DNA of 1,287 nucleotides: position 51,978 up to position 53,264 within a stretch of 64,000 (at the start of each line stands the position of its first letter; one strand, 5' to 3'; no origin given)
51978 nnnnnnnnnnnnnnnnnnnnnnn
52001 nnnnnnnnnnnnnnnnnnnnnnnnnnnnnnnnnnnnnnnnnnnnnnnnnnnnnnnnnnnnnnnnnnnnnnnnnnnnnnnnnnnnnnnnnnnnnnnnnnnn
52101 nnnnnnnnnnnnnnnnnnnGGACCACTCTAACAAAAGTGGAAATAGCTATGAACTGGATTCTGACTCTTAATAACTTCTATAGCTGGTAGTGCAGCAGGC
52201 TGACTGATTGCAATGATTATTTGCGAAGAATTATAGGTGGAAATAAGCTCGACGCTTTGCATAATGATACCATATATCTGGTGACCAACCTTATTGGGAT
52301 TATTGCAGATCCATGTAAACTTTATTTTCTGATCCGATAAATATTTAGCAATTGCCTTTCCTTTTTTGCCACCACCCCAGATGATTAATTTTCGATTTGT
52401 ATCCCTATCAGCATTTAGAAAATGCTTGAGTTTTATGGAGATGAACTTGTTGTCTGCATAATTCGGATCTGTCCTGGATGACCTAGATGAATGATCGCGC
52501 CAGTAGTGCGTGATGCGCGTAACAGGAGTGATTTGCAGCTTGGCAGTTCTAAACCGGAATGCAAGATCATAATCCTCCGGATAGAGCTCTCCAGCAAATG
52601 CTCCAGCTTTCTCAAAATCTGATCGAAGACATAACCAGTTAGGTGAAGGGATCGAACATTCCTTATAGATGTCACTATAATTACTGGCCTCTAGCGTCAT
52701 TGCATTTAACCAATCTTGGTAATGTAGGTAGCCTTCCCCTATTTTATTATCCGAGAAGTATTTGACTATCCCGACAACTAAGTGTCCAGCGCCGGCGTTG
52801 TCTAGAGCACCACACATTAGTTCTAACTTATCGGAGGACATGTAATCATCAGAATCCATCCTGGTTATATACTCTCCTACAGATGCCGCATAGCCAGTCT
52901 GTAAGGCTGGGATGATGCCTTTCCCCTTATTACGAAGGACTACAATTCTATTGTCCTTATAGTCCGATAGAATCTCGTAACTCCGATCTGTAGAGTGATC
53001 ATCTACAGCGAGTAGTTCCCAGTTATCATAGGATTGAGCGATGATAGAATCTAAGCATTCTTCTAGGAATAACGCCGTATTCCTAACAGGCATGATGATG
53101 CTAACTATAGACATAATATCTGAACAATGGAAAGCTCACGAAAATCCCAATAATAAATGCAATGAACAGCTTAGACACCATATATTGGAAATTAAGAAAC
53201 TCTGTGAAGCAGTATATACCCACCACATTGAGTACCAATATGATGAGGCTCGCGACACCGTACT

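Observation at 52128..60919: Ten co-directional, tightly packed genes joining a bacterial ceramide pathway to an inositol-phosphate head-group pathway and a GtrA/GT2 tail: candidate single-operon (glycosyl)inositol-phosphoceramide system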

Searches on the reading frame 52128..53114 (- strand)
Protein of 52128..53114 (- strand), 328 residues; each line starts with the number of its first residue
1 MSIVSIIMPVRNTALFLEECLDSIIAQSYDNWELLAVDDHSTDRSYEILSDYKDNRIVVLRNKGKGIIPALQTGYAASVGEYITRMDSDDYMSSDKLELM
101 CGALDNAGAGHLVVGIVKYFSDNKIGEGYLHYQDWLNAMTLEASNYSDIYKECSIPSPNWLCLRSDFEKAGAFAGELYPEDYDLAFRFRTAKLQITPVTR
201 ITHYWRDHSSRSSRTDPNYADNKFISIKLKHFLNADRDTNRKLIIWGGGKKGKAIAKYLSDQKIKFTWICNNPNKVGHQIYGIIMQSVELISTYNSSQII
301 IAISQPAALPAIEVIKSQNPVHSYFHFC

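Call 6: search_protein_families(library=pfam, proteins=[window:52128-53114:-], max_evalue=0.01)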
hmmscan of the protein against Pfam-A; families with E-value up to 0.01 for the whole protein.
window:52128-53114:- (328 aa): 6 families
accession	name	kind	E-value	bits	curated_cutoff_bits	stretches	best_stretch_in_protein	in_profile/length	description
PF00535.33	Glycos_transf_2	-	8.9e-32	110.8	23.3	1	5-169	1-166/168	Glycosyl transferase family 2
PF10111.15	Glyco_tranf_2_2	-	5.5e-08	33.1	27.3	1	5-202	1-214/276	Glycosyltransferase like family 2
PF13641.12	Glyco_tranf_2_3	-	0.00011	22.8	27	1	4-123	3-127/230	Glycosyltransferase like family 2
PF13704.12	Glyco_tranf_2_4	-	0.00067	20.5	27.5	1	11-96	1-88/98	Glycosyl transferase family 2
PF17836.7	PglD_N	-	0.0042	18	23.4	1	242-306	1-68/78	PglD N-terminal domain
PF02629.25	CoA_binding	-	0.0067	17.6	22.3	0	240-311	3-79/97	CoA binding domain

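Call 7: search_protein_families(library=ncbifam, proteins=[window:52128-53114:-], max_evalue=0.01)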
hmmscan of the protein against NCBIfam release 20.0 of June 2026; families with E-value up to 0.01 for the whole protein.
window:52128-53114:- (328 aa): 22 families
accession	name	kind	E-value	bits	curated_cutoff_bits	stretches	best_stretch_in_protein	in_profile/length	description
NF053739.1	GlytfEpsEBac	equivalog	7e-20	71.1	450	1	4-116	3-118/265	glycosyltransferase EpsE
NF007482.0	PRK10073.1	equivalog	2.8e-17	62.7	423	1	3-95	7-101/334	glycosyltransferase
NF047683.1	TeichurnBiosyTuaG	equivalog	1.6e-16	60.7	400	1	3-98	7-105/252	teichuronic acid biosynthesis protein TuaG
TIGR03937.1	PgaC_IcaA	equivalog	8e-12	44.8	422.3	1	3-106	46-152/407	poly-beta-1,6-N-acetyl-D-glucosamine synthase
TIGR03111.1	glyc2_xrt_Gpos1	hypoth_equivalog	8e-12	44.7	363.95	1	4-117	51-169/439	TIGR03111 family XrtG-associated glycosyltransferase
TIGR03965.1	mycofact_glyco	equivalog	1.8e-11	43.6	280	1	4-208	76-285/467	mycofactocin biosynthesis glycosyltransferase MftF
NF041875.1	EPS_EpsD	equivalog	1.8e-10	40.7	370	1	4-211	1-213/325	exopolysaccharide biosynthesis glycosyltransferase EpsD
NF007453.0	PRK10018.1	equivalog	2e-09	37.5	382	1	3-100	7-107/280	colanic acid biosynthesis glycosyltransferase WcaA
TIGR04017.1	WcaA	equivalog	2.9e-09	37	495.75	1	3-100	6-106/279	colanic acid biosynthesis glycosyltransferase WcaA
TIGR04283.1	glyco_like_mftF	equivalog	3.9e-09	36.4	182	1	4-192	1-173/221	TIGR04283 family arsenosugar biosynthesis glycosyltransferase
NF050050.1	ProtGlycPglI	equivalog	2.4e-07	30.4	500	1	2-105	2-109/306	GalNAc(5)-diNAcBac-PP-undecaprenol beta-1,3-glucosyltransferase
NF007986.1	PRK10714.1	equivalog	3.2e-06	26.4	529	1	3-118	7-126/316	undecaprenyl-phosphate 4-deoxy-4-formamido-L-arabinose transferase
NF041394.1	GtaseAglG_Halo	equivalog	3.8e-06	26.4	440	1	17-101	18-104/304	glucosyl-dolichyl phosphate glucuronosyltransferase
TIGR04242.1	nodulat_NodC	equivalog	4e-06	26.1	550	1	4-110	50-162/395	chitooligosaccharide synthase NodC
TIGR03469.1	HpnB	hypoth_equivalog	8e-06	25.1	379.25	1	4-48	46-91/386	hopene-associated glycosyltransferase HpnB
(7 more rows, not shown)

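Call 30: search_solved_structures(query=window:52128-53114:-, max_evalue=0.001)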
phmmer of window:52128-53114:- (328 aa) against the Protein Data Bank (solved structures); distinct sequences matched with E-value up to 0.001: 19.
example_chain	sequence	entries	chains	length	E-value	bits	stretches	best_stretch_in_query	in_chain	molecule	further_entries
5hea_A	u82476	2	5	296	1.8e-18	70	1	3-215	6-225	Putative glycosyltransferase (GalT1)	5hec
3bcv_A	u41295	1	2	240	1.1e-13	54.2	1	4-101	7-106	Putative glycosyltransferase protein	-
2z87_A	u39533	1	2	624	1.8e-11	47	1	3-100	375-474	Chondroitin synthase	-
2z86_A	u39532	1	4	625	1.8e-11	47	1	3-100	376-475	Chondroitin synthase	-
6p61_A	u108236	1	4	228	2.2e-11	46.7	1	4-100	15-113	Glycosyltransferase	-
8vh7_A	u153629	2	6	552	4.2e-11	45.8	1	3-100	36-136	Heparosan synthase B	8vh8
8viw_A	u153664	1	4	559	4.3e-11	45.7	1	3-100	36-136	Heparosan synthase B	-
6h1j_A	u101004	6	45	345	5.5e-07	32.2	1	2-100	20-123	Probable ss-1,3-N-acetylglucosaminyltransferase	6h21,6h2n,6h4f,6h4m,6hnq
5tze_C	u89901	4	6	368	9.3e-07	31.5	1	5-108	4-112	Glycosyl transferase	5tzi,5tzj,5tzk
5tz8_A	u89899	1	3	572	1.7e-06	30.6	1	5-108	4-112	Glycosyl transferase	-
9omj_A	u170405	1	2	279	1.2e-05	27.8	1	4-111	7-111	Glycosyltransferase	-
9omm_A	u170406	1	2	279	1.2e-05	27.8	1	4-111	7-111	Glycosyltransferase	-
9omh_A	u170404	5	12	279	1.2e-05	27.8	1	4-111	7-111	Glycosyltransferase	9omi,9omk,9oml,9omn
1h7l_A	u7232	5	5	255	4.6e-05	25.9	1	4-106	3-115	SPORE COAT POLYSACCHARIDE BIOSYNTHESIS PROTEIN SPSA | PROTEIN (SPORE COAT POLYSACCHARIDE BIOSYNTHESIS PROTEIN SPSA)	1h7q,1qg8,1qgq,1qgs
5mlz_A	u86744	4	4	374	5.5e-05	25.7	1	4-107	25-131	Dolichol monophosphate mannose synthase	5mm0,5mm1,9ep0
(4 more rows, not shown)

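Call 42: find_homologous_proteins(query=window:52128-53114:-, max_evalue=1e-10)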
Query window:52128-53114:- (328 aa): 1666 proteins with E <= 1e-10 among 2734 candidates; the best 120 are listed.
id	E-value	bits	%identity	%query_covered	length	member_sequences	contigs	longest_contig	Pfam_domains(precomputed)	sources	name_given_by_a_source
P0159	8.3e-220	746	98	100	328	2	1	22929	PF10111.15,PF22674.3,PF00535.33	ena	-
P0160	9.6e-118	411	54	99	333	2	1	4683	PF13506.14,PF13641.13,PF00535.33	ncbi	-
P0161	1.0e-117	411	53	99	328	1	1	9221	PF10111.15,PF00535.33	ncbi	-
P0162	1.4e-117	411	54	99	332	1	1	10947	PF13506.14,PF13641.13,PF00535.33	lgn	-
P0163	2.4e-117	410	55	99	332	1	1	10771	PF13632.13,PF10111.15,PF13506.14,PF13641.13,PF00535.33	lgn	-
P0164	7.3e-117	408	54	99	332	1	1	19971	PF10111.15,PF13641.13,PF00535.33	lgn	-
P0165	8.9e-117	408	54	99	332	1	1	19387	PF10111.15,PF13506.14,PF13641.13,PF00535.33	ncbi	-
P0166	2.0e-116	407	54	98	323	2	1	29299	PF10111.15,PF00535.33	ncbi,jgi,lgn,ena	-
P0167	2.1e-116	407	55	100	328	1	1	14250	PF13632.13,PF10111.15,PF13506.14,PF13641.13,PF00535.33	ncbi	-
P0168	7.0e-116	405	54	98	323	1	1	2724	PF10111.15,PF13641.13,PF00535.33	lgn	-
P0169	8.1e-116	405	53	99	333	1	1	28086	PF13632.13,PF10111.15,PF13506.14,PF13641.13,PF00535.33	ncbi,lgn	-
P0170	1.4e-115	404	53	99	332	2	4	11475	PF10111.15,PF13641.13,PF00535.33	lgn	-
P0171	2.6e-115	403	55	99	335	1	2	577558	PF10111.15,PF13506.14,PF13641.13,PF00535.33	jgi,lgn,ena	-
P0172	3.0e-115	403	55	99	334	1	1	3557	PF10111.15,PF13506.14,PF13641.13,PF00535.33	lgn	-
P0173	1.1e-114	401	52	100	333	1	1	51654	PF10111.15,PF13506.14,PF13641.13,PF00535.33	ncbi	-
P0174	1.6e-114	400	53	99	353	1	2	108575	PF10111.15,PF13506.14,PF00535.33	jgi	jgi:glycosyltransferase involved in cell wall biosynthesis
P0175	4.5e-114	399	54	99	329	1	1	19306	PF10111.15,PF13641.13,PF00535.33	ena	-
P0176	4.7e-114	399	53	99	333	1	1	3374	PF10111.15,PF13506.14,PF13641.13,PF00535.33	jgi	-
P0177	5.3e-114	399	53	99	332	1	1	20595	PF13641.13,PF00535.33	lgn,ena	-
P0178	1.8e-113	397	54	100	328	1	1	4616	PF10111.15,PF00535.33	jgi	-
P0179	4.1e-113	396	52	100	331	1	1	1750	PF10111.15,PF00535.33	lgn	-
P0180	7.4e-113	395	51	99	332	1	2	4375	PF10111.15,PF13506.14,PF13641.13,PF00535.33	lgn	-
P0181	1.2e-112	394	52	99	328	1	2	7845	PF10111.15,PF00535.33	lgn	-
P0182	2.2e-112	393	54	98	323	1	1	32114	PF10111.15,PF13641.13,PF00535.33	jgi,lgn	-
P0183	2.8e-112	393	52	99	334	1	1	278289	PF10111.15,PF13506.14,PF00535.33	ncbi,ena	-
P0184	2.8e-112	393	51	99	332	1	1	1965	PF10111.15,PF00535.33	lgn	-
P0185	3.8e-112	393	53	99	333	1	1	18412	PF10111.15,PF13641.13,PF00535.33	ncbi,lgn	-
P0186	4.7e-112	392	52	99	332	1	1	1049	PF10111.15,PF13506.14,PF13641.13,PF00535.33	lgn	-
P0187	5.5e-112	392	53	99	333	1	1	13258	PF13632.13,PF10111.15,PF13506.14,PF13641.13,PF00535.33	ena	-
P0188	1.2e-111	391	52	99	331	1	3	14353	PF13632.13,PF10111.15,PF00535.33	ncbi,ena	-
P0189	3.7e-111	389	53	99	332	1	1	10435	PF00535.33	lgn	-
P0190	6.9e-111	389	55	95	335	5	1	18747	PF22674.3,PF00535.33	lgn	-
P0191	9.6e-111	388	51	98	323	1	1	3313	PF13641.13,PF00535.33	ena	-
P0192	1.2e-110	388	50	99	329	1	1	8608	PF10111.15,PF00535.33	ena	-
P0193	1.4e-110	388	52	100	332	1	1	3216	PF13641.13,PF00535.33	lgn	-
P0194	1.4e-110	388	52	98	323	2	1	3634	PF10111.15,PF13506.14,PF13641.13,PF00535.33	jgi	-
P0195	1.6e-110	387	51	99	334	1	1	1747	PF10111.15,PF13506.14,PF13641.13,PF00535.33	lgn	-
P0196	1.8e-110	387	51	99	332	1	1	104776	PF10111.15,PF13506.14,PF00535.33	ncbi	-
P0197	3.8e-110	386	50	100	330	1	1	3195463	PF13632.13,PF10111.15,PF13641.13,PF00535.33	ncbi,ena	-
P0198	5.3e-110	386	52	98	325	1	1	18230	PF13506.14,PF13641.13,PF00535.33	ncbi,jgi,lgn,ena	-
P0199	6.3e-110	385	51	99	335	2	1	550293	PF10111.15,PF22674.3,PF00535.33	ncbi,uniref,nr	ncbi:glycosyltransferase family 2 protein [Vicingus serpentipes]|uniref:Glycosyltransferase family 2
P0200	7.7e-110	385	53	98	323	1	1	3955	PF10111.15,PF13641.13,PF00535.33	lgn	-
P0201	1.1e-109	385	51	100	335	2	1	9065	PF10111.15,PF13641.13,PF00535.33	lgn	-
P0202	1.3e-109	384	53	98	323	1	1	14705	PF00535.33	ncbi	-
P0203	1.6e-109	384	52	98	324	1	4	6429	PF10111.15,PF13506.14,PF13641.13,PF00535.33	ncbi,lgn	-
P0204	1.6e-109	384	51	98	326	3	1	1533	PF10111.15,PF13641.13,PF00535.33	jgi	-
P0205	1.7e-109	384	54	98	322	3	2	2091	PF10111.15,PF13641.13,PF00535.33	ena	-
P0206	1.8e-109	384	51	99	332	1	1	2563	PF10111.15,PF13641.13,PF00535.33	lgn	-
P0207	3.1e-109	383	50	99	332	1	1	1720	PF10111.15,PF00535.33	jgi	-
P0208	3.3e-109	383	52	99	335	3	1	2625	PF10111.15,PF13506.14,PF13641.13,PF00535.33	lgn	-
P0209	4.4e-109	383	52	99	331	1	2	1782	PF00535.33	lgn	-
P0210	5.9e-109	382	53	99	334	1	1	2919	PF00535.33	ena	-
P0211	7.4e-109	382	53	98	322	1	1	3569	PF10111.15,PF00535.33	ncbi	-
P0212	2.1e-108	380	54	92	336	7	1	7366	PF13506.14,PF13641.13,PF00535.33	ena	-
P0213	2.5e-108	380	52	99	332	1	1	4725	PF10111.15,PF13641.13,PF00535.33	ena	-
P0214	4.2e-108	379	51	99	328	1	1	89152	PF10111.15,PF13506.14,PF13641.13,PF00535.33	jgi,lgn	-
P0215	4.5e-108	379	53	98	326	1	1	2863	PF00535.33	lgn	-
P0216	4.6e-108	379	51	99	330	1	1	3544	PF00535.33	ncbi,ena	-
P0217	5.3e-108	379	51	99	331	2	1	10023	PF13641.13,PF00535.33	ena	-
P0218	5.5e-108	379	51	99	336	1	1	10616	PF10111.15,PF13641.13,PF00535.33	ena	-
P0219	9.0e-108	378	52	99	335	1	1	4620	PF00535.33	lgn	-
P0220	1.1e-107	378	52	99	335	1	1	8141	PF10111.15,PF13641.13,PF00535.33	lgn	-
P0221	1.1e-107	378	51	99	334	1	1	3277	PF10111.15,PF13641.13,PF00535.33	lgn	-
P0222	1.2e-107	378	53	98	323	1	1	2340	PF10111.15,PF00535.33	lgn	-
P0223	1.2e-107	378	52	98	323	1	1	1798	PF00535.33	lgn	-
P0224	1.3e-107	378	51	99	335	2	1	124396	PF00535.33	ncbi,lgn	ncbi:MAG: glycosyltransferase [Bacteroidota bacterium]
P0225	1.5e-107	378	52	98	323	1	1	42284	PF10111.15,PF13641.13,PF00535.33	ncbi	-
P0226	1.7e-107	377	52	98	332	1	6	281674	PF10111.15,PF13641.13,PF00535.33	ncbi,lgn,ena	-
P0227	2.0e-107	377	52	99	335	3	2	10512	PF10111.15,PF00535.33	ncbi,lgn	ncbi:MAG: glycosyltransferase [Vicingaceae bacterium]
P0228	2.2e-107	377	51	99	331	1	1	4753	PF10111.15,PF13506.14,PF13641.13,PF00535.33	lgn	-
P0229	2.4e-107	377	53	94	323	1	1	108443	PF10111.15,PF13641.13,PF00535.33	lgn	-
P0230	2.4e-107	377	51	98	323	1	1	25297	PF00535.33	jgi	-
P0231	3.2e-107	376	52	99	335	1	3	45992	PF00535.33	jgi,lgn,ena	-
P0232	3.3e-107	376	51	98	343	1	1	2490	PF13641.13,PF00535.33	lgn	-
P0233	3.4e-107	376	50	100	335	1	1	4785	PF00535.33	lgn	-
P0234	4.2e-107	376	53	99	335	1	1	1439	PF13641.13,PF00535.33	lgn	-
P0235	4.3e-107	376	50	99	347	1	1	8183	PF13641.13,PF00535.33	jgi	jgi:glycosyltransferase involved in cell wall biosynthesis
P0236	4.3e-107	376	52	99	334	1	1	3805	PF10111.15,PF00535.33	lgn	-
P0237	4.6e-107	376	51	98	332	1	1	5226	PF10111.15,PF13506.14,PF13641.13,PF00535.33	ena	-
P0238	6.9e-107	375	52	99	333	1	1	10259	PF00535.33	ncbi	-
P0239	7.2e-107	375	50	100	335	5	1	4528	PF10111.15,PF00535.33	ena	-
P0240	9.6e-107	375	51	100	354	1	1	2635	PF10111.15,PF22674.3,PF00535.33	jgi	jgi:glycosyltransferase involved in cell wall biosynthesis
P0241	1.2e-106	375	51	99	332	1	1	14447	PF00535.33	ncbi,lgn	-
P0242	1.2e-106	375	53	92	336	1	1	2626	PF10111.15,PF13641.13,PF22674.3,PF00535.33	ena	-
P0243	1.3e-106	374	49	100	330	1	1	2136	PF10111.15,PF00535.33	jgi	-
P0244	1.5e-106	374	52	98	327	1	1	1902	PF10111.15,PF00535.33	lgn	-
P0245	1.6e-106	374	51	99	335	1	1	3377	PF22674.3,PF00535.33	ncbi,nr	ncbi:MAG: glycosyltransferase [Vicingaceae bacterium]|nr:glycosyltransferase [Vicingaceae bacterium]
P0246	1.6e-106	374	50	99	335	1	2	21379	PF10111.15,PF13506.14,PF13641.13,PF00535.33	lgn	-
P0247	2.0e-106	374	51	99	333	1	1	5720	PF13506.14,PF13641.13,PF00535.33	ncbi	-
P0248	2.1e-106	374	51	100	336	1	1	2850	PF22674.3,PF00535.33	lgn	-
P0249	2.1e-106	374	52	99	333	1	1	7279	PF13641.13,PF00535.33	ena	-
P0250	2.3e-106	374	50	98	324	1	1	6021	PF13632.13,PF10111.15,PF13641.13,PF00535.33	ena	-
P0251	2.3e-106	374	51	99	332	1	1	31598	PF13506.14,PF13641.13,PF00535.33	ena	-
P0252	2.4e-106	374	50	99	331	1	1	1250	PF00535.33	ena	-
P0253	2.4e-106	374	53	91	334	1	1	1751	PF10111.15,PF13506.14,PF13641.13,PF00535.33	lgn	-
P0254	2.5e-106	374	53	93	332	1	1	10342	PF10111.15,PF13641.13,PF00535.33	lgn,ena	-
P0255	2.6e-106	374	50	99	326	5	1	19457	PF10111.15,PF13506.14,PF13641.13,PF00535.33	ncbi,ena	-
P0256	3.0e-106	373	53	98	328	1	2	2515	PF13641.13,PF00535.33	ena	-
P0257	3.4e-106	373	51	99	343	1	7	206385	PF10111.15,PF00535.33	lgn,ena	-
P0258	3.7e-106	373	52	98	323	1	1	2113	PF00535.33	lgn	-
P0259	3.8e-106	373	51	99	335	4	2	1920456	PF10111.15,PF13641.13,PF00535.33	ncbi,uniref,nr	ncbi:MAG: glycosyltransferase family 2 protein [Bacteroidota bacterium]|uniref:Glycosyltransferase f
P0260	3.9e-106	373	50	99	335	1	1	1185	PF10111.15,PF13506.14,PF00535.33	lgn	-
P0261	4.3e-106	373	51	98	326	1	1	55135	PF10111.15,PF13641.13,PF00535.33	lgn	-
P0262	4.5e-106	373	52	99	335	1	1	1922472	PF10111.15,PF13641.13,PF00535.33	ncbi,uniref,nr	ncbi:glycosyltransferase [Allomuricauda sp. F6463D]|uniref:glycosyltransferase n=1 Tax=Allomuricauda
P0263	4.9e-106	373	50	99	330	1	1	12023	PF10111.15,PF13641.13,PF00535.33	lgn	-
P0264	6.1e-106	372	50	95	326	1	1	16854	PF13632.13,PF13641.13,PF00535.33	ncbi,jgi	-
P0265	6.2e-106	372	53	99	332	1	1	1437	PF10111.15,PF13641.13,PF22674.3,PF00535.33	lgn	-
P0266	6.7e-106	372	52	99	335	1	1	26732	PF10111.15,PF13641.13,PF00535.33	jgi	jgi:Glycosyltransferases, probably involved in cell wall biogenesis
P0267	8.5e-106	372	56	91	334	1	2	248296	PF13632.13,PF10111.15,PF13641.13,PF00535.33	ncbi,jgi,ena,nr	ncbi:glycosyltransferase [bacterium]|nr:glycosyltransferase [bacterium] MDB4088189.1 glycosyltransfe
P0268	1.0e-105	372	50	100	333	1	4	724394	PF10111.15,PF00535.33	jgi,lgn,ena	-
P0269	1.1e-105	371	51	99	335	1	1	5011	PF10111.15,PF00535.33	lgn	-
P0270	1.1e-105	371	50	99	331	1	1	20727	PF10111.15,PF13641.13,PF00535.33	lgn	-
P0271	1.2e-105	371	51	96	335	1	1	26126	PF13641.13,PF00535.33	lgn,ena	-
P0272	1.4e-105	371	51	100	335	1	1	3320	PF00535.33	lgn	-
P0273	1.4e-105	371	49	99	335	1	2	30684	PF13506.14,PF13641.13,PF00535.33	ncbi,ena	-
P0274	1.6e-105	371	51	100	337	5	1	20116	PF10111.15,PF00535.33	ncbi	-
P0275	1.9e-105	371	50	99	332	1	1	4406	PF00535.33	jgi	jgi:glycosyltransferase involved in cell wall biosynthesis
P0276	2.2e-105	370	50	99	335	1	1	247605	PF00535.33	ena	-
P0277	2.5e-105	370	50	99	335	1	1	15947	PF10111.15,PF00535.33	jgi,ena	-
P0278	2.6e-105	370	53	89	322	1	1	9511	PF00535.33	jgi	-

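Call 43: find_encoding_contigs(protein=P0199, flank=7000, max_places=1)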
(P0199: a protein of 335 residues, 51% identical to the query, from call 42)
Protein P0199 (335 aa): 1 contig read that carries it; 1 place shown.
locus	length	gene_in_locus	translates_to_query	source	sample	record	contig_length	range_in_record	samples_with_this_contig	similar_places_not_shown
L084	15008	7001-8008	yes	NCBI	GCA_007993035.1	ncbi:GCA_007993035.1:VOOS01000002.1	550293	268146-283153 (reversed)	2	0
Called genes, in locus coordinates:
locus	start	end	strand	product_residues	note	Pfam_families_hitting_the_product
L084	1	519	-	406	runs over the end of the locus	PF02401:LYTB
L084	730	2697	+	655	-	PF00575:S1 (weak), PF23459:S1_RRP5 (faint), PF00575:S1, PF21710:Spt6_S1 (faint), PF00575:S1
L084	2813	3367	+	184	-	PF00156:Pribosyltran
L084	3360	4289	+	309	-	PF02729:OTCace_N, PF00185:OTCace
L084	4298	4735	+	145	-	PF00160:Pro_isomerase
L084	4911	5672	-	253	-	PF03372:Exo_endo_phos, PF14529:Exo_endo_phos_2 (weak)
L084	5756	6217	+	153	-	PF14088:DUF4268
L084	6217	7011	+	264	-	-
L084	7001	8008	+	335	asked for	PF00535:Glycos_transf_2, PF10111:Glyco_tranf_2_2, PF22674:C2185-like_N (weak)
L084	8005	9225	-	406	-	PF00890:FAD_binding_2 (weak), PF01134:GIDA (faint), PF01266:DAO (faint), PF03486:HI0933_like, PF07992:Pyr_redox_2 (weak), PF13738:Pyr_redox_3 (weak), PF22780:HI0933_like_1st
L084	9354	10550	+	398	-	PF01053:Cys_Met_Meta_PP, PF00155:Aminotran_1_2, PF00266:Aminotran_5 (weak)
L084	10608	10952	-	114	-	PF07883:Cupin_2 (weak), PF02311:AraC_binding (weak)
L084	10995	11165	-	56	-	PF20110:DUF6500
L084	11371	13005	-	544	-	PF01293:PEPCK_ATP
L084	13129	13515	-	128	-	-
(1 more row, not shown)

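Call 44: find_encoding_contigs(protein=P0262, flank=7000, max_places=1)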
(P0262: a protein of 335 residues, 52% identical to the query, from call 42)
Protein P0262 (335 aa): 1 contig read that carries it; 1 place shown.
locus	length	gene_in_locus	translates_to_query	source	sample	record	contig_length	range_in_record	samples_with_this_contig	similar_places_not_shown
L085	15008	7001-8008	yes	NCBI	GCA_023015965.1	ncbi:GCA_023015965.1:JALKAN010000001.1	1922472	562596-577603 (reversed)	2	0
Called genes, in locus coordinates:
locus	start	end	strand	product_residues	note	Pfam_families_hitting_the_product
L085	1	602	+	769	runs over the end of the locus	PF13620:CarboxypepD_reg, PF13715:CarbopepD_reg_2, PF07715:Plug, PF00593:TonB_dep_Rec_b-barrel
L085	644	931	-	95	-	-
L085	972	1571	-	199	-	PF01227:GTP_cyclohydroI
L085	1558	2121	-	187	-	PF01625:PMSR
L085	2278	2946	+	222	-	PF00005:ABC_tran, PF13304:AAA_21 (faint)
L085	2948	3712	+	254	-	PF09674:DUF2400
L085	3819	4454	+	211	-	PF01841:Transglut_core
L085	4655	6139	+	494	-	PF00450:Peptidase_S10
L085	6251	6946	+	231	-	PF00657:Lipase_GDSL, PF13472:Lipase_GDSL_2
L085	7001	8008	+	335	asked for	PF00535:Glycos_transf_2, PF10111:Glyco_tranf_2_2 (faint), PF13641:Glyco_tranf_2_3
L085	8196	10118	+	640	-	PF07584:BatA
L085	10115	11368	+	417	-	PF12890:DHOase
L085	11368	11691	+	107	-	-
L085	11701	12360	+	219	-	PF00756:Esterase (faint), PF02230:Abhydrolase_2, PF03959:FSH1 (weak), PF00561:Abhydrolase_1 (weak)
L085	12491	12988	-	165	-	-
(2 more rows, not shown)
